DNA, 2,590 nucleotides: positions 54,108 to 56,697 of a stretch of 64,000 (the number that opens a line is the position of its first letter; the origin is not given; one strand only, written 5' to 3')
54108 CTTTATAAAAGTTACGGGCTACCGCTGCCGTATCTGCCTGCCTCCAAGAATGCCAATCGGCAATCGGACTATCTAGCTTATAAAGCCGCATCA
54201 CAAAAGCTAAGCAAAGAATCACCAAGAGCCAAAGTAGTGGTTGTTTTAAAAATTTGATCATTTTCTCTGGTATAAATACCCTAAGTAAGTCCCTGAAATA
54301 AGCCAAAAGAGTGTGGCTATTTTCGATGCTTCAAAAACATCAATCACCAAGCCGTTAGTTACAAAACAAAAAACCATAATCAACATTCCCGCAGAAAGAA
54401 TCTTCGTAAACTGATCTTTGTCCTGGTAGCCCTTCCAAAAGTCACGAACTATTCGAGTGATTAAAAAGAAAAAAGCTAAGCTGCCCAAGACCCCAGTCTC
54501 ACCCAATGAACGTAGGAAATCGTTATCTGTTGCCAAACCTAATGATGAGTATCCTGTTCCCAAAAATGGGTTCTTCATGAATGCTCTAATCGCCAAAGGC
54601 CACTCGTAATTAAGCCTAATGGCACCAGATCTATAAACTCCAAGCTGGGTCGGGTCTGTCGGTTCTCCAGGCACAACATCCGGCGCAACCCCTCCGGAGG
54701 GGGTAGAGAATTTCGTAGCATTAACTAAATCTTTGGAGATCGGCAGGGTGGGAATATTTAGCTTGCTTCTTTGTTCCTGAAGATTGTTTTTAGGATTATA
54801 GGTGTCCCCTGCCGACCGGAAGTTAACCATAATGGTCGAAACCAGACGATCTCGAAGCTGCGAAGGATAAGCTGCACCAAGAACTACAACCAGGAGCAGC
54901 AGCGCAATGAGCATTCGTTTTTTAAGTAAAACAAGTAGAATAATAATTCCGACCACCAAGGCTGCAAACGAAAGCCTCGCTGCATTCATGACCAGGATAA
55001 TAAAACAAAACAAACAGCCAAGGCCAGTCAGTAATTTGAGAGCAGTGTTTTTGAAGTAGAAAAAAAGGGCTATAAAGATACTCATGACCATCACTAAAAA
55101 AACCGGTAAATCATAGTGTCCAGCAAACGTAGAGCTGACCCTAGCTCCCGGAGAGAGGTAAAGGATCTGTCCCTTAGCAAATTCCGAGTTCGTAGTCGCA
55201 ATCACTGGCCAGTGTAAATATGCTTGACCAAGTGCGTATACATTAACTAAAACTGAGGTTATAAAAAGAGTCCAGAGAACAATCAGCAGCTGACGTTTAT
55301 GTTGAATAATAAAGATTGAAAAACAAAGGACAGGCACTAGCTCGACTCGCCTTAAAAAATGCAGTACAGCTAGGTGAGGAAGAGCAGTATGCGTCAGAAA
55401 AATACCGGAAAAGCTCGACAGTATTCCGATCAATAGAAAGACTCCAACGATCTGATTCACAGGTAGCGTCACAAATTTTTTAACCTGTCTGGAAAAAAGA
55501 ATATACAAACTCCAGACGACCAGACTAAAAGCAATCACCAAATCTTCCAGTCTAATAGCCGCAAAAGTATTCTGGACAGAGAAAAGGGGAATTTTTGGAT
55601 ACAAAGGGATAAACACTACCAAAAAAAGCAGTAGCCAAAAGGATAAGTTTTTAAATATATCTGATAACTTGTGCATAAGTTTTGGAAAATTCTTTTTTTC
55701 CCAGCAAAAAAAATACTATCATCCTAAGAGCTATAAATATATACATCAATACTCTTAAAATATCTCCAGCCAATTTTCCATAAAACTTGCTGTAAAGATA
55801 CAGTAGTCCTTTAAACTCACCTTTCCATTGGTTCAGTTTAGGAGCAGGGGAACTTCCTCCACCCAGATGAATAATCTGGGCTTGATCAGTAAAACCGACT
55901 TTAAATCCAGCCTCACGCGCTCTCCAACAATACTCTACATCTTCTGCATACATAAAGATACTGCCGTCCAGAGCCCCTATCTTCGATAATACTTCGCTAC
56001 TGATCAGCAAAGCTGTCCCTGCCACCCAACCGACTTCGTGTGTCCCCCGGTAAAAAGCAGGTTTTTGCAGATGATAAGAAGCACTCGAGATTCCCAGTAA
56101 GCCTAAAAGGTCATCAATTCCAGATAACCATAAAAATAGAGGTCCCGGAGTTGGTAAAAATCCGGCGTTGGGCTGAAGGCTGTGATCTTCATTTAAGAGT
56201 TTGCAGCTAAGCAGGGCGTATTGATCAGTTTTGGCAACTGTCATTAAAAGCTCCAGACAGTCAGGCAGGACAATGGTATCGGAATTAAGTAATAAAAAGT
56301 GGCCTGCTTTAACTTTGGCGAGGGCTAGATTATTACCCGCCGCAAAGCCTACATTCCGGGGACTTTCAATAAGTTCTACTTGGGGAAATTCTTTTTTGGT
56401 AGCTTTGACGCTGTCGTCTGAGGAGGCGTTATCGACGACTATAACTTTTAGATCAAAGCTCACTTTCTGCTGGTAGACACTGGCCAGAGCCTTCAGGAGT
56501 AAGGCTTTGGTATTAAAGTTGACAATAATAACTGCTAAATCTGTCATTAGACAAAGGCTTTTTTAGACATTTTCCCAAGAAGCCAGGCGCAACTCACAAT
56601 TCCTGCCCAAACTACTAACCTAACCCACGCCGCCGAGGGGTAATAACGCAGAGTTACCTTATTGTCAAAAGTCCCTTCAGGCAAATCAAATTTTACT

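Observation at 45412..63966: More than 16 kb of contiguous glycosylation genes: 13 GT2/GT4 transferases, two GT-C enzymes, Wzy-like ligase, initiating PglC-type transferase, acetyltransferase, NUDIX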

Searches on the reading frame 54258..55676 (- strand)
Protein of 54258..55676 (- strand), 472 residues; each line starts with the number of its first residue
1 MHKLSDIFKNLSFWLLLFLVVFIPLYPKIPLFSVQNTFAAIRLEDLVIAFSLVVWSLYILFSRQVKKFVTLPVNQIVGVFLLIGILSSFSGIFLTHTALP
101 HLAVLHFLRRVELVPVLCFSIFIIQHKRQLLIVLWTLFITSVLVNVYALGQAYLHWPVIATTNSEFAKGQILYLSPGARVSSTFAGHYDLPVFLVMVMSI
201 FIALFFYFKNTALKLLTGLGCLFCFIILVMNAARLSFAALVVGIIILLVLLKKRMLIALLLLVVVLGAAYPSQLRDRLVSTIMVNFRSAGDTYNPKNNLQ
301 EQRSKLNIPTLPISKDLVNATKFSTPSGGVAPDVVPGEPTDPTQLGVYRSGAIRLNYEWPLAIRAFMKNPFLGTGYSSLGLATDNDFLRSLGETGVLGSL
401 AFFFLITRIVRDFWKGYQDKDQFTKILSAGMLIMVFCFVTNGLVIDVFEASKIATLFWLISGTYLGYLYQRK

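Call 4: search_protein_families(library=pfam, proteins=[window:54258-55676:-], max_evalue=0.01)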
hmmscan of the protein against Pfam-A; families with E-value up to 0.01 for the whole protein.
window:54258-55676:- (472 aa): 1 family
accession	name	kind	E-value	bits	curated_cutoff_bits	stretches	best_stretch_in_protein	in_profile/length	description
PF04932.20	Wzy_C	-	6.4e-09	36.2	31.7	1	220-403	2-149/149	O-Antigen ligase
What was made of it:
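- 54258..55676 (-): WzyC, a Wzy_C-family polytopic membrane protein (WaaL/Wzy/PglL superfamily) of 472 aa, core gene. It is either the polymerase or the ligase of the pathway. Wzy_C, 36.2 bits, cut-off 31.7 (call 4).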

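Call 10: search_protein_families(library=ncbifam, proteins=[window:54258-55676:-], max_evalue=0.001)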
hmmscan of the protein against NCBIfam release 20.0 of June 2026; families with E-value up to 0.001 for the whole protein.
window:54258-55676:- (472 aa): 1 family
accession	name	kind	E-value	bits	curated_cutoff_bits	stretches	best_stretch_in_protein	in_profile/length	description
TIGR04370.1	glyco_rpt_poly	subfamily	2e-05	23.8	40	1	121-266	82-222/396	oligosaccharide repeat unit polymerase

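Call 15: search_solved_structures(query=window:54258-55676:-, max_evalue=1)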
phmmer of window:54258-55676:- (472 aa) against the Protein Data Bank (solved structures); distinct sequences matched with E-value up to 1: 0.

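Call 45: find_homologous_proteins(query=window:54258-55676:-, max_evalue=0.001)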
Query window:54258-55676:- (472 aa): 2932 proteins with E <= 0.001 among 8000 candidates; the best 120 are listed.
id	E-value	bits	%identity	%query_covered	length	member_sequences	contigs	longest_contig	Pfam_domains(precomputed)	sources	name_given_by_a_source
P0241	0.0e+0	1025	100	100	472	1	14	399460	PF04932.21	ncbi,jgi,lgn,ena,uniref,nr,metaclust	ncbi:hypothetical protein A2631_02710 [Candidatus Daviesbacteria bacterium RIFCSPHIGHO2_01_FULL_44_2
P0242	9.8e-151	521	55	98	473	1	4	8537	PF04932.21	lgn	-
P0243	7.2e-150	518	54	100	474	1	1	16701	PF04932.21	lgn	-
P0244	4.5e-149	515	53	99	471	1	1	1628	PF04932.21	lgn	-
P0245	5.2e-149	515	54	99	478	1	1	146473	PF04932.21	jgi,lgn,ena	-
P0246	3.5e-148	512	54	100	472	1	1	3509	PF04932.21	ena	-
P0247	7.4e-147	508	55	94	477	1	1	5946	PF04932.21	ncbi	-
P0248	4.9e-146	505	54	96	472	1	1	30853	PF04932.21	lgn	-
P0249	3.3e-145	503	53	99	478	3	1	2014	PF04932.21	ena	-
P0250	1.1e-144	501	53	100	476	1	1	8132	PF04932.21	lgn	-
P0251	1.3e-144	501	53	98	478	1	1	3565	PF04932.21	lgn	-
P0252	3.2e-144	499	54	98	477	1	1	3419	PF04932.21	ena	-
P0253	3.6e-144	499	52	99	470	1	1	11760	PF04932.21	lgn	-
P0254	1.3e-143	497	52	99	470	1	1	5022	PF04932.21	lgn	-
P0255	1.5e-143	497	54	97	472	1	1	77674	PF04932.21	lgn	-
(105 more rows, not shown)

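Call 48: search_solved_structures(query=A3, max_evalue=10, show_alignments=3)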
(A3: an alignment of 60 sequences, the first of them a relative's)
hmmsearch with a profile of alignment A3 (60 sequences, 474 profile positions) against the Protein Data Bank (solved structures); distinct sequences matched with E-value up to 10: 2.
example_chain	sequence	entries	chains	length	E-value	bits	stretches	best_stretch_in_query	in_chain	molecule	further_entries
3d7r_A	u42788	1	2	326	1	11.7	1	20-49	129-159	Esterase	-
4mk6_A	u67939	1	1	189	1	11.7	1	381-452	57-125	Probable Dihydroxyacetone Kinase Regulator DHSK_reg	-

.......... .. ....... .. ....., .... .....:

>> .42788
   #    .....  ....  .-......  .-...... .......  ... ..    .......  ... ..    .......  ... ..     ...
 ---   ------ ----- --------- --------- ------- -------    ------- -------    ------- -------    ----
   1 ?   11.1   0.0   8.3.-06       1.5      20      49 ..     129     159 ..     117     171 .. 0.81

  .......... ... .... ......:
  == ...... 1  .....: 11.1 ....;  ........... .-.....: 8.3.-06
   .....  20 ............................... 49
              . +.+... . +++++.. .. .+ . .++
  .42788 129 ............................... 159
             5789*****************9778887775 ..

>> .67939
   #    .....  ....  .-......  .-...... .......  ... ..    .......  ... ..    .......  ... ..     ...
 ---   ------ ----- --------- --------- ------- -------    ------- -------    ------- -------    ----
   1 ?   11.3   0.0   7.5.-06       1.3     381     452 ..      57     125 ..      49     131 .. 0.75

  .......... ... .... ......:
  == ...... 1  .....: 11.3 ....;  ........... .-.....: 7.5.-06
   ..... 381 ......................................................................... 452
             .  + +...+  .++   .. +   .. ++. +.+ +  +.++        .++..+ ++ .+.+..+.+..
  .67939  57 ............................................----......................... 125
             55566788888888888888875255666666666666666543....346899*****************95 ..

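Call 58: predict_structure(alignment_id=A3)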
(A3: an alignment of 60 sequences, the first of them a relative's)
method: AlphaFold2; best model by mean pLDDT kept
length: 472 residues; sequences in the alignment: 60
mean_pLDDT: 78.5   pTM: 0.83
mean pLDDT of the five models: 78.5, 77.3, 77.1, 73.4, 72.3
residues with pLDDT >= 90: 209; 70-90: 130; 50-70: 72; < 50: 61
segments of 3 or more residues with pLDDT < 50: 164-166, 291-294, 302-348, 378-382
pLDDT, mean of each block of 10 residues (from residue 1): 88 97 84 72 89 96 93 94 90 83 81 90 95 98 92 78 51 65 65 94 96 96 91 83 96 93 85 70 63 51 39 32 28 31 42 66 80 64 62 84 95 97 97 95 70 90 96 84
secondary structure, 60 per line:
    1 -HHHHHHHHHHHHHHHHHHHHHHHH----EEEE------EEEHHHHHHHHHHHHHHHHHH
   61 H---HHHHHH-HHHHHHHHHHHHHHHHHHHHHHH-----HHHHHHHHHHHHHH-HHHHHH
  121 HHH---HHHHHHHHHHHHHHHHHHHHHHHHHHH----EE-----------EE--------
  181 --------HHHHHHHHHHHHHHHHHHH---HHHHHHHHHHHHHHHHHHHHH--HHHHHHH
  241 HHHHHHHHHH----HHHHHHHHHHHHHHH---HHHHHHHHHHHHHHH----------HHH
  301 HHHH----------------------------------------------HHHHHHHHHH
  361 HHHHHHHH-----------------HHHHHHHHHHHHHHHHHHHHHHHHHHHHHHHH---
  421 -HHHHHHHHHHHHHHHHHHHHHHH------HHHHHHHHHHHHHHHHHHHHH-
elements in order: H2-25 E30-33 E40-42 H43-61 H65-70 H72-94 H100-113 H115-123 H127-153 H189-207 H211-231 H234-250 H255-269 H273-287 H298-304 H351-368 H386-417 H422-444 H451-471
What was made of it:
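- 54258..55676 (-): AlphaFold model with pLDDT 78.5 and pTM 0.83 (call 58).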

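Call 60: fold_search(model_id=the predicted structure, library=pdb)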
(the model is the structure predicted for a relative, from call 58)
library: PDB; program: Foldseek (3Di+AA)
matches with E <= 10: 135; with E <= 0.001: 1
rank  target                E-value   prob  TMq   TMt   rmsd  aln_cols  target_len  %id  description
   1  7tpg_B                2.0e-06  1.00  0.52  0.60  11.3       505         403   13  Single-Particle Cryo-EM Structure of the WaaL O-antigen ligase in its ligand bound state (released 2022-04-06)
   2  8p1u_A                8.6e-03  1.00  0.38  0.45  13.3       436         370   13  Structure of divisome complex FtsWIQLB (released 2024-05-22)
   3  8bh1_A                1.6e-02  1.00  0.38  0.48   9.6       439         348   14  Core divisome complex FtsWIQBL from Pseudomonas aeruginosa (released 2023-04-19)
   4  7p5c_A                3.5e-01  0.09  0.11  0.13  33.4       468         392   12  Cryo-EM structure of human TTYH3 in Ca2+ and GDN (released 2021-08-11)
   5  8qai_A                5.8e-01  0.12  0.14  0.17  24.2       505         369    9  X-ray crystal structure of a de novo designed single-chain parallel coiled-coil alpha-helical barrel with 7 inner heli (released 2024-07-03)
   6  8qah_A                6.8e-01  0.10  0.14  0.15  22.6       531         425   11  X-ray crystal structure of a de novo designed single-chain parallel coiled-coil alpha-helical barrel with 8 inner heli (released 2024-07-03)
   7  5l7i_B                7.1e-01  0.06  0.11  0.10  28.4       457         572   13  Structure of human Smoothened in complex with Vismodegib (released 2016-07-20)
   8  8uga_A                7.8e-01  0.09  0.13  0.15  22.5       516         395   12  Mus musculus Otopetrin 2 (mOTOP2) M374W in pH 8.0 (released 2024-08-21)
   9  8b37_B                7.8e-01  0.06  0.13  0.10  21.1       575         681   11  Crystal structure of Pyrobaculum aerophilum potassium-independent proton pumping membrane integral pyrophosphatase in  (released 2024-01-17)
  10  8b24_A                8.1e-01  0.06  0.12  0.10  27.9       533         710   11  Time-resolved structure of K+-dependent Na+-PPase from Thermotoga maritima 3600-seconds post reaction initiation with  (released 2024-01-17)
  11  5xap                  8.8e-01  0.06  0.12  0.09  24.7       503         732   13  Crystal structure of SecDF in I form (C2 space group) (released 2017-05-17)
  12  8ug6_A                1.0e+00  0.06  0.12  0.14  23.7       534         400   11  Mus musculus Otopetrin 2 (mOTOP2) in pH 5.0 (released 2024-08-21)
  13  7uh6                  1.0e+00  0.03  0.10  0.11  26.6       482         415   11  Asp-bound GltPh RSMR mutant in IFS-B2 state (released 2023-03-29)
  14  8e9i_M                1.1e+00  0.08  0.15  0.15  21.8       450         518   13  Mycobacterial respiratory complex I, semi-inserted quinone (released 2022-10-12)
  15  3hd6                  1.4e+00  0.05  0.12  0.14  23.7       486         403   12  Crystal Structure of the Human Rhesus Glycoprotein RhCG (released 2009-09-01)
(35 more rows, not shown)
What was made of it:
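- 54258..55676 (-): Top PDB match is WaaL 7TPG with E 2e-6 and TM 0.60, followed by FtsW (call 60).
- On Wzx/Wzy-dependent glycan assembly pathway: A Wzy_C-family protein with the WaaL fold is present (calls 4, 60).
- On PglL/WsaB-type protein O-oligosaccharyltransferases: The Wzy_C domain and WaaL fold are met (calls 4, 60).
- The Wzy_C model matches WaaL (calls 58, 60). The Wzy_C family includes O-oligosaccharyltransferases, and the model has the WaaL ligase fold (calls 4, 60).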

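Call 78: list_cluster_members(proteins=[P0241])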
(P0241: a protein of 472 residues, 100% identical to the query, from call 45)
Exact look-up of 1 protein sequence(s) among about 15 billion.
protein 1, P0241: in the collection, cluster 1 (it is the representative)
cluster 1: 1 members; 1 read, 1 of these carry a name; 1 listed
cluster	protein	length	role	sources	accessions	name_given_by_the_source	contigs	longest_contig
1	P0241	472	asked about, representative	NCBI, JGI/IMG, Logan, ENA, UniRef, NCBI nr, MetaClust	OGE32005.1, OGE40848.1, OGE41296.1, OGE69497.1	hypothetical protein A2631_02710 [Candidatus Daviesbacteria bacterium ... | O-antigen ligase-related domain-containing protein n=1 Tax=Candidatus Daviesbacteria ... | MAG: hypothetical protein A2631_02710 [Candidatus Daviesbacteria bacterium ...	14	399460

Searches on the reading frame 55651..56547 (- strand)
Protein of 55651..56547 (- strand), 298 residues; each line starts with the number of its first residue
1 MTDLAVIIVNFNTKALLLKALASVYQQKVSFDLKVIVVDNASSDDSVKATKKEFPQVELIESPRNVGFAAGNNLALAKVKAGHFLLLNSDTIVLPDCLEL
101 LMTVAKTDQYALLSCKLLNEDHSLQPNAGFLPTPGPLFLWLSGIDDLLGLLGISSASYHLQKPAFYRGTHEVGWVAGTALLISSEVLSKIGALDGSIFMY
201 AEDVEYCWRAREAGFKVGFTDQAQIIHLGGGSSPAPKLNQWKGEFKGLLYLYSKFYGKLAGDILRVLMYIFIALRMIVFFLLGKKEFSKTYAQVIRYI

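Call 4: search_protein_families(library=pfam, proteins=[window:55651-56547:-], max_evalue=0.01)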
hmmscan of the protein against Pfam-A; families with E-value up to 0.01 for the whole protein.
window:55651-56547:- (298 aa): 3 families
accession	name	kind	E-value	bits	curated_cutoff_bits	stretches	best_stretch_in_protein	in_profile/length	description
PF00535.33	Glycos_transf_2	-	3.4e-18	66.6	23.3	1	6-115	2-113/168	Glycosyl transferase family 2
PF13641.12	Glyco_tranf_2_3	-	3.5e-16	60.4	27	1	4-228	3-212/230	Glycosyltransferase like family 2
PF13632.12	Glyco_trans_2_3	-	1.1e-08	35.5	27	1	84-266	2-170/198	Glycosyl transferase family group 2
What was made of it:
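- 55651..56547 (-): GT2_e, a GT2 glycosyltransferase with one C-terminal TM segment, 298 aa, variable. Pfam (call 4).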

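Call 10: search_protein_families(library=ncbifam, proteins=[window:55651-56547:-], max_evalue=0.001)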
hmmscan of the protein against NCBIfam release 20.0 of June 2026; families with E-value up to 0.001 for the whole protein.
window:55651-56547:- (298 aa): 17 families
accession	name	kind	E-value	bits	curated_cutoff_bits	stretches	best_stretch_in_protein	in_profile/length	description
TIGR03965.1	mycofact_glyco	equivalog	1e-16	60.9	280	2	3-112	75-186/467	mycofactocin biosynthesis glycosyltransferase MftF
TIGR01556.1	rhamnosyltran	subfamily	2.5e-13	49.8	200.55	2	176-232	149-205/281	rhamnosyltransferase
NF007482.0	PRK10073.1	equivalog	5.7e-11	42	423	1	3-115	7-120/334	glycosyltransferase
NF041875.1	EPS_EpsD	equivalog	5.7e-10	39.1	370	1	4-103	1-102/325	exopolysaccharide biosynthesis glycosyltransferase EpsD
NF050050.1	ProtGlycPglI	equivalog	1.2e-09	38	500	1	2-125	2-128/306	GalNAc(5)-diNAcBac-PP-undecaprenol beta-1,3-glucosyltransferase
NF050113.1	gal_furan_GlfT1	equivalog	6.5e-09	35.5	330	1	6-119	3-119/290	galactofuranosyltransferase GlfT1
NF047683.1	TeichurnBiosyTuaG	equivalog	1.3e-08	34.9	400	1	4-112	8-118/252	teichuronic acid biosynthesis protein TuaG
TIGR03937.1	PgaC_IcaA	equivalog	1.3e-07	31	422.3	1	4-105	47-150/407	poly-beta-1,6-N-acetyl-D-glucosamine synthase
NF045692.1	OglycostaseCruG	equivalog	1.7e-07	30.5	600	1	3-227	42-255/386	2'-O-glycosyltransferase CruG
TIGR04283.1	glyco_like_mftF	equivalog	8.1e-07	28.8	182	1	4-116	1-110/221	TIGR04283 family arsenosugar biosynthesis glycosyltransferase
TIGR04242.1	nodulat_NodC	equivalog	1.5e-06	27.4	550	1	4-103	50-154/395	chitooligosaccharide synthase NodC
NF038299.1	EPS_HpsN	equivalog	0.00018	20.6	425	0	202-230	195-223/317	hormogonium polysaccharide biosynthesis glycosyltransferase HpsN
TIGR03111.1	glyc2_xrt_Gpos1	hypoth_equivalog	0.00024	20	363.95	1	3-105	50-156/439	TIGR03111 family XrtG-associated glycosyltransferase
NF038302.1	EPS_HpsE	equivalog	0.00048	19.2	300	0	3-51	2-52/307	hormogonium polysaccharide biosynthesis glycosyltransferase HpsE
NF010232.0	PRK13682.2-2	equivalog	0.00054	20.2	85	0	261-283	30-51/57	hypothetical protein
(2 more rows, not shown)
